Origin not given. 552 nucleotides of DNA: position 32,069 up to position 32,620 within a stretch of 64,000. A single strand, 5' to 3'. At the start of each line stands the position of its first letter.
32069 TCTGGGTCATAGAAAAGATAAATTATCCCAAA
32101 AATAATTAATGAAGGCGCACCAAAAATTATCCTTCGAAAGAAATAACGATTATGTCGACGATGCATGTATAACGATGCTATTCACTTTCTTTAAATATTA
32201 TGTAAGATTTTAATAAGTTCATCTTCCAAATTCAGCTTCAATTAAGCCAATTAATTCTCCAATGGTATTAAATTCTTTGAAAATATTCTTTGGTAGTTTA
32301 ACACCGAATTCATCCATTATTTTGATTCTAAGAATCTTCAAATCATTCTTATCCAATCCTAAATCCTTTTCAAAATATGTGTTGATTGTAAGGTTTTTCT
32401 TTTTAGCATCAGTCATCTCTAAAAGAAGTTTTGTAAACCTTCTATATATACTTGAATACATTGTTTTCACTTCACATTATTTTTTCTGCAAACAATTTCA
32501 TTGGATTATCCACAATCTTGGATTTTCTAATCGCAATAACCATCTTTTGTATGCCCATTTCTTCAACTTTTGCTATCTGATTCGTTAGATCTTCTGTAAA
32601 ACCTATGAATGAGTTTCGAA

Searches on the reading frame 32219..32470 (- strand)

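Call 7: search_protein_families(library=pfam, proteins=[window:32219-32470:-], max_evalue=0.001)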
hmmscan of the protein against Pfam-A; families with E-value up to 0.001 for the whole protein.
window:32219-32470:- (83 aa): 1 family
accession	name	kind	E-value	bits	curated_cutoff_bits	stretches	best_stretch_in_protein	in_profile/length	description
PF00550.31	PP-binding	-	0.0001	22.9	20.8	1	13-77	4-67/67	Phosphopantetheine attachment site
